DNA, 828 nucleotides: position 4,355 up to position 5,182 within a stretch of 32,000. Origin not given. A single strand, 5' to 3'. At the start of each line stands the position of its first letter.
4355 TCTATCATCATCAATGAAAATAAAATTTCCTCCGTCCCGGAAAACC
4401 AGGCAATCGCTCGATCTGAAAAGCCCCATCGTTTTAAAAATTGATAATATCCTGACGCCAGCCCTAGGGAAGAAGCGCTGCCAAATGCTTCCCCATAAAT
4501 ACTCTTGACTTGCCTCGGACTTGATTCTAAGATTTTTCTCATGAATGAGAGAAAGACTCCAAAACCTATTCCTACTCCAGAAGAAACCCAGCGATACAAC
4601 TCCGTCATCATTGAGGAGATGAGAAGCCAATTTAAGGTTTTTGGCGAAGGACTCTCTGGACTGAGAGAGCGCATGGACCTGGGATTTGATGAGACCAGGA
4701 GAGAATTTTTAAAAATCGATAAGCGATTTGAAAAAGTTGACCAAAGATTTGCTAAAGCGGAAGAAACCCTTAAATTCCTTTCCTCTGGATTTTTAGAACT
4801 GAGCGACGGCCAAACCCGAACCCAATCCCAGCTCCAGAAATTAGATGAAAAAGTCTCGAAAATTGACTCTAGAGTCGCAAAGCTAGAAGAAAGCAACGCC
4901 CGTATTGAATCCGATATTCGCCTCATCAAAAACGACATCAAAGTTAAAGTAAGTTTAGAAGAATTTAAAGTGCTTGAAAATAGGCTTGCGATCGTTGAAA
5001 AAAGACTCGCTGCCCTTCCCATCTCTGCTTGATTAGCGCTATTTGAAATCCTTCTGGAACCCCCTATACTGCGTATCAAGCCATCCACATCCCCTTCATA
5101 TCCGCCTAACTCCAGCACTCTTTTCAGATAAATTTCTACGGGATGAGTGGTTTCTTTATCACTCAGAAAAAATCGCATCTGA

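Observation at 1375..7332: Second, rearranged copy of the cassette with different C-terminal enzyme modules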

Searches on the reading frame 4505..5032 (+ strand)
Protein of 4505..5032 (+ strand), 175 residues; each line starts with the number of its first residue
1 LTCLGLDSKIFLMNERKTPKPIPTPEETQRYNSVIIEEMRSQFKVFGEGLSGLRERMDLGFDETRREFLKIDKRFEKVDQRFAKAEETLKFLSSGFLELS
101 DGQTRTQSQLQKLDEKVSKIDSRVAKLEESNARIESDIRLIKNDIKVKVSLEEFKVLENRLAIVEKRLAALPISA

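Call 5: search_protein_families(library=pfam, proteins=[window:4505-5032:+], max_evalue=0.1)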
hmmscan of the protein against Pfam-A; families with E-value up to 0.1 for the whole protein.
window:4505-5032:+ (175 aa): 19 families
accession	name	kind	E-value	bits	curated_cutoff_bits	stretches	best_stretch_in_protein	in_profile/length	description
PF07303.18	Occludin_ELL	-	0.00061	20.9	31.2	1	98-168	26-96/101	Occludin homology domain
PF06160.17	EzrA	-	0.00094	18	39.6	1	36-145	315-423/557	Septation ring formation regulator, EzrA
PF05377.16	FlaC_arch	-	0.0013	19.5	27.8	1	111-149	3-41/55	Flagella accessory protein C (FlaC)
PF04102.17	SlyX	-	0.0032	18.5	30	1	79-133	2-56/67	SlyX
PF07889.17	DUF1664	-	0.0032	17.9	34.6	1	70-129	63-122/124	Protein of unknown function (DUF1664)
PF03961.19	FapA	-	0.011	15.9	31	1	68-150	151-238/272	Flagellar Assembly Protein A beta solenoid domain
PF01519.22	DUF16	-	0.016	16.1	40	0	64-168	21-99/104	Protein of unknown function DUF16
PF10498.14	IFT57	-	0.022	14.2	40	1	53-148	230-322/360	Intra-flagellar transport protein 57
PF04977.20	DivIC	-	0.03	14.6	28.9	0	105-144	14-53/80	Septum formation initiator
PF06419.17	COG6_N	-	0.031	14.8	27.4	0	101-168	26-91/114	Conserved oligomeric complex COG6, N-terminal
PF23991.1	DUF7310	-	0.033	15.1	40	0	104-128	26-50/83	Coiled-coil region of unknown function (DUF7310)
PF02601.20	Exonuc_VII_L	-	0.035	14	35.9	1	53-166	156-264/315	Exonuclease VII, large subunit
PF25526.1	LIP-1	-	0.035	13.9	34.1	0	62-167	13-130/250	Liprin-alpha-like coiled coil domain 2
PF09278.17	MerR-DNA-bind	-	0.037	15.1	25.4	0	96-135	23-63/65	MerR, DNA binding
PF10046.14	BLOC1_2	-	0.043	14.6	33.4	1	73-137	27-94/96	Biogenesis of lysosome-related organelles complex-1 subunit 2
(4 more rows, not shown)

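Call 18: find_homologous_proteins(query=window:4505-5032:+)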
Query window:4505-5032:+ (175 aa): 6 proteins with E <= 0.001 among 151 candidates.
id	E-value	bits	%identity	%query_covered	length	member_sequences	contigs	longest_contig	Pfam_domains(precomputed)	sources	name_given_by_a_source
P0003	5.4e-24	103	45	87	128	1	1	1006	-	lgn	-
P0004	1.9e-21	95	41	83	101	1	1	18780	-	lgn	-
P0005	8.2e-20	90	38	93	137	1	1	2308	PF28217.1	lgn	-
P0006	2.3e-19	88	43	81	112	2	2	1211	-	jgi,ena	-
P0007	3.8e-19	87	42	87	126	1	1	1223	-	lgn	-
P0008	3.2e-16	78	41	86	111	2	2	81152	PF25541.1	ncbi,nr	ncbi:MAG: hypothetical protein HYS07_07040 [Chlamydiae bacterium]|nr:hypothetical protein [Chlamydio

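Call 21: find_encoding_contigs(protein=P0008, flank=6000, max_places=4)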
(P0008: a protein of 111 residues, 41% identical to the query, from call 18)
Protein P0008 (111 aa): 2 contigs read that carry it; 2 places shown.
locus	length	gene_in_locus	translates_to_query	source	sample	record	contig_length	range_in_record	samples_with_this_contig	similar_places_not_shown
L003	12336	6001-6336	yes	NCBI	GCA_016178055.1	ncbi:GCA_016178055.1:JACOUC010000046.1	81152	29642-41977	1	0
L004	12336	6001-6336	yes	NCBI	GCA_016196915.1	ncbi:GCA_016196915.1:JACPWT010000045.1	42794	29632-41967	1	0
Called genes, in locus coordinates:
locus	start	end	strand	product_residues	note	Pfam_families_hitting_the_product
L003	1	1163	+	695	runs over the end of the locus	PF22896:OB_RNR_1st (faint), PF08206:OB_RNB, PF17876:CSD2, PF00773:RNB, PF00575:S1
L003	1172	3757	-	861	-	PF02861:Clp_N, PF23569:NBD_SMAX1 (weak), PF00004:AAA, PF17871:AAA_lid_9, PF00004:AAA, PF07724:AAA_2, PF07728:AAA_5, PF10431:ClpB_D2-small, +10 more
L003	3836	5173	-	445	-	PF02878:PGM_PMM_I, PF02879:PGM_PMM_II, PF02880:PGM_PMM_III, PF00408:PGM_PMM_IV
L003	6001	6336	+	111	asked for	PF25541:TBCA_PH (weak)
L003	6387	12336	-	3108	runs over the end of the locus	-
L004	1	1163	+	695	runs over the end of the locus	PF22896:OB_RNR_1st (faint), PF08206:OB_RNB, PF17876:CSD2, PF00773:RNB, PF00575:S1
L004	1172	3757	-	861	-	PF02861:Clp_N, PF23569:NBD_SMAX1 (weak), PF00004:AAA, PF17871:AAA_lid_9, PF00004:AAA, PF07724:AAA_2, PF07728:AAA_5, PF10431:ClpB_D2-small, +10 more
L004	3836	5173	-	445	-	PF02878:PGM_PMM_I, PF02879:PGM_PMM_II, PF02880:PGM_PMM_III, PF00408:PGM_PMM_IV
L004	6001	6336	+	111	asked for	PF25541:TBCA_PH (weak)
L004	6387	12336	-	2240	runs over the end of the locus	-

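Call 22: find_encoding_contigs(protein=P0004, flank=6000, max_places=4)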
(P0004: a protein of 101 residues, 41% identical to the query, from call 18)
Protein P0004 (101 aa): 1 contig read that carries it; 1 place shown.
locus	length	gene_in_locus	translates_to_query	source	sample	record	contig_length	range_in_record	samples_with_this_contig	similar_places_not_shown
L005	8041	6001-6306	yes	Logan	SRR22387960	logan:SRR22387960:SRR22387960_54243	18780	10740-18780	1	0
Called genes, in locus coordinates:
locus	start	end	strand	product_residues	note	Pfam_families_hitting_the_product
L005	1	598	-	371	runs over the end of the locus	PF00266:Aminotran_5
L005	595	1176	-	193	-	PF02775:TPP_enzyme_C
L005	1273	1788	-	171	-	-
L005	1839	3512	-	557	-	PF13714:PEP_mutase, PF00463:ICL (faint), PF00483:NTP_transferase (faint), PF12804:NTP_transf_3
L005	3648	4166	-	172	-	PF00578:AhpC-TSA, PF08534:Redoxin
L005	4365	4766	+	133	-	PF04519:Bactofilin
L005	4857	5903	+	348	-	PF04519:Bactofilin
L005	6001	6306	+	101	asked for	-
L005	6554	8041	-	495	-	?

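Call 50: search_protein_families(library=pfam, proteins=[P0003, P0004, P0005, P0006, P0007, P0008, window:4541-5029:+], max_evalue=0.01)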
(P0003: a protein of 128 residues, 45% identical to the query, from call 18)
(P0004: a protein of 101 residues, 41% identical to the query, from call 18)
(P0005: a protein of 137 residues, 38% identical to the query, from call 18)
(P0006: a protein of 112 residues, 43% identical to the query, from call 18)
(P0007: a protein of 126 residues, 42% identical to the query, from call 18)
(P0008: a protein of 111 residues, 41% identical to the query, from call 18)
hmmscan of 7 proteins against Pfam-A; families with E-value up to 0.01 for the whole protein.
P0003 (128 aa): 2 families
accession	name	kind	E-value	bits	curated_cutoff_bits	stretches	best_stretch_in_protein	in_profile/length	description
PF23203.1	KIF21A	-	0.0011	19.1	28.5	1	24-113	44-130/161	KIF21A-like domain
PF25541.1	TBCA_PH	-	0.0098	16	27.8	0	33-99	49-114/139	PH domain-containing proteins, TBCA domain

P0004 (101 aa): 1 family
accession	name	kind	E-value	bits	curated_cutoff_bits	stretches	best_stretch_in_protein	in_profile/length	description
PF17959.7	EF-hand_14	-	0.0024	18.6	23.7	1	42-96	28-83/90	EF-hand domain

P0005 (137 aa): 7 families
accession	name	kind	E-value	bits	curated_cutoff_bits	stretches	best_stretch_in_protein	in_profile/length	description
PF10779.14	XhlA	-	5.8e-05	23.6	34.7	1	73-110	5-49/67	Haemolysin XhlA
PF25541.1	TBCA_PH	-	0.0017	18.5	27.8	1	28-108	38-114/139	PH domain-containing proteins, TBCA domain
PF00992.25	Troponin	-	0.0028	18.4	26.2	1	51-108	26-87/134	Troponin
PF08614.16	ATG16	-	0.0031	18.1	33.7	1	34-137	78-179/200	Autophagy protein 16 (ATG16)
PF23991.1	DUF7310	-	0.006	17.5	40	0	50-97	29-76/83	Coiled-coil region of unknown function (DUF7310)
PF00261.25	Tropomyosin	-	0.006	16.5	38.6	1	25-108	152-231/242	Tropomyosin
PF25526.1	LIP-1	-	0.0084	15.9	34.1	0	49-132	8-82/250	Liprin-alpha-like coiled coil domain 2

P0006 (112 aa): 1 family
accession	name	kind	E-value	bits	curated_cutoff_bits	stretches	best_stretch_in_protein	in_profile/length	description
PF25541.1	TBCA_PH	-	0.00036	20.7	27.8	1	30-92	54-116/139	PH domain-containing proteins, TBCA domain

P0007 (126 aa): 2 families
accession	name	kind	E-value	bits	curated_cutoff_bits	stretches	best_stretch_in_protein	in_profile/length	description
PF18241.6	AvrM-A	-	0.0033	18.3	27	1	37-125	41-128/147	Flax-rust effector AvrM-A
PF01519.22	DUF16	-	0.0048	17.8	40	0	21-89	37-104/104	Protein of unknown function DUF16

P0008 (111 aa): 7 families
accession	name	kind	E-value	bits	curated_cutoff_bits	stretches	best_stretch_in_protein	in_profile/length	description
PF25541.1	TBCA_PH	-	2e-06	28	27.8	1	18-101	40-119/139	PH domain-containing proteins, TBCA domain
PF17395.7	DUF5403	-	0.00027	21.8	29.2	1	34-99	1-66/97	Family of unknown function (DUF5403)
PF13870.11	CCDC113_CCDC96_CC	-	0.0009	19.4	31.6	1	17-78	76-137/177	CCDC113/CCDC96, coiled-coil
PF05278.17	PEARLI-4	-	0.0011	19.1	29.9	1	29-88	162-221/234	Arabidopsis phospholipase-like protein (PEARLI 4)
PF17675.6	APG6_N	-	0.0029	18.5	45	1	28-101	26-101/132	Apg6 coiled-coil region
PF04136.21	COG3_N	-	0.0056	17.1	27.9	1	28-109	7-85/147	Conserved oligomeric Golgi complex subunit 3, N-terminal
PF07889.17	DUF1664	-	0.0075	16.7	34.6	1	15-87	49-121/124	Protein of unknown function (DUF1664)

window:4541-5029:+ (163 aa): 6 families
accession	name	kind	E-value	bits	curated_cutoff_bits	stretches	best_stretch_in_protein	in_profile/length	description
PF07303.18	Occludin_ELL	-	0.00044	21.4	31.2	1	86-156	26-96/101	Occludin homology domain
PF06160.17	EzrA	-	0.00076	18.3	39.6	1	24-133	315-423/557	Septation ring formation regulator, EzrA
PF05377.16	FlaC_arch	-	0.00092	20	27.8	0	99-137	3-41/55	Flagella accessory protein C (FlaC)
PF04102.17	SlyX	-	0.0025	18.8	30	1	67-121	2-56/67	SlyX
PF07889.17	DUF1664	-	0.0027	18.2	34.6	1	58-117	63-122/124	Protein of unknown function (DUF1664)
PF03961.19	FapA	-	0.009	16.1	31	0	56-138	151-238/272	Flagellar Assembly Protein A beta solenoid domain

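Call 89: find_related_loci(query=A5, collection=genome_contigs, flank=6000)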
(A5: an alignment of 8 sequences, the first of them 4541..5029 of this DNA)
Query A5 (163 aa) in genome_contigs; peptide patterns used: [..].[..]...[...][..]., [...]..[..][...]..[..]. (x = any residue, [..] = any of these).
268 stretches matched a pattern; 3 encode a relative of the query (tblastn E <= 1e-3); 3 distinct loci.
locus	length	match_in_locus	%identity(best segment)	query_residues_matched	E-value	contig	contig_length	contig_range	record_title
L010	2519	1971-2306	41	24-159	3e-21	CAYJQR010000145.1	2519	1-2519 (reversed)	MAG TPA_asm: uncultured Planctomycetia bacterium isolate ERP125453_co1_458 genome assembly, contig: NODE_63008_length_25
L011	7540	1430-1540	59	122-158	4e-9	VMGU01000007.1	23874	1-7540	MAG: Parcubacteria group bacterium Athens0714_26 Athens071426_scaffold_992, whole genome shotgun sequence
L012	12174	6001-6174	43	101-155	5e-9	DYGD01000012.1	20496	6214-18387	MAG TPA_asm: Candidatus Paceibacter sp. isolate BE2012_4_43_20 Afr_mines_BE2012_1292_length_20496_cov_8_627562, whole ge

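Call 104: search_protein_families(library=ncbifam, proteins=[window:4541-5029:+], max_evalue=0.1)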
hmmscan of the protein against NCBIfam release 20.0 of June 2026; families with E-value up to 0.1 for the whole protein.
window:4541-5029:+ (163 aa): 22 families
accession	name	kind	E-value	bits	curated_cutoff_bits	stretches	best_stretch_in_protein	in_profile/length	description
TIGR02168.1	SMC_prok_B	equivalog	8.2e-05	20.5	567.35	1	51-135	243-949/1181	chromosome segregation protein SMC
NF047515.1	SpiroCoCo_C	equivalog_domain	0.00033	19.9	125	1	26-156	125-244/313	SpiroCoCo family coiled-coil protein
TIGR04523.1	Mplasa_alph_rch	subfamily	0.00033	18.7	270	1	48-147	469-561/745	helix-rich protein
TIGR02169.1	SMC_prok_A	equivalog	0.00057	17.7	729.4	1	50-135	403-488/1165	chromosome segregation protein SMC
NF047516.1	LA_3659_fam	equivalog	0.0018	17.9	36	1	14-134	25-120/221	LA_3659 family protein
NF047514.1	SpiroCoCo_N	equivalog_domain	0.0018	17.9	75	1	14-134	25-120/221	SpiroCoCo family coiled-coil protein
NF002572.0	PRK02224.1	equivalog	0.0018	16.6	1087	1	24-158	281-402/888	DNA double-strand break repair ATPase Rad50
NF003034.1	PRK03918.1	equivalog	0.002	16.2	700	1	51-142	637-726/878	DNA double-strand break repair ATPase Rad50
TIGR04211.1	SH3_and_anchor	equivalog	0.003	17.2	65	1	60-130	79-152/198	TIGR04211 family SH3 domain-containing protein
NF045487.1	ASRP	equivalog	0.0032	16.2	300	1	49-157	350-463/593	archaea-specific SMC-related protein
NF053563.1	Rkd4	equivalog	0.0073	14.5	860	1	59-145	313-399/747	arcadin-4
NF046104.1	PptglHdxlasePcsB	equivalog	0.011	15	450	1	86-134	43-91/400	peptidoglycan hydrolase PcsB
NF033885.1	conj_TraP_IncI1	equivalog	0.018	14.8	135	1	63-119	88-144/217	conjugal transfer protein TraP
NF033870.1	VOMP_auto_Cterm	subfamily_domain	0.019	14.4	500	1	27-130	58-161/347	Vomp family autotransporter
NF038218.1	IcmG_DotF_IVB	equivalog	0.027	14.1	200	1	85-147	127-187/266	type IVB secretion system protein IcmG/DotF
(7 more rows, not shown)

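Call 106: find_related_loci(query=A5, collection=metagenome_contigs, flank=5000)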
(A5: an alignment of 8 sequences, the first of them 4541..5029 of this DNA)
Query A5 (163 aa) in metagenome_contigs; peptide patterns used: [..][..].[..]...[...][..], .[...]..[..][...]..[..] (x = any residue, [..] = any of these).
600 stretches matched a pattern, but none encodes a relative of the query by tblastn (E <= 1e-3).

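Call 109: search_protein_families(library=pfam, proteins=[L010:1817-2494:-], max_evalue=0.001)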
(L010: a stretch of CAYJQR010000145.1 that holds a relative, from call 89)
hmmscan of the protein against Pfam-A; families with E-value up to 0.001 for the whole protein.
L010:1817-2494:- (226 aa): 1 family
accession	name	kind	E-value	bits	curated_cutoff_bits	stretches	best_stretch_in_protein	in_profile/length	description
PF14890.11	Intein_splicing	-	1.2e-05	25.6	35.8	1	4-55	42-99/155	Intein splicing domain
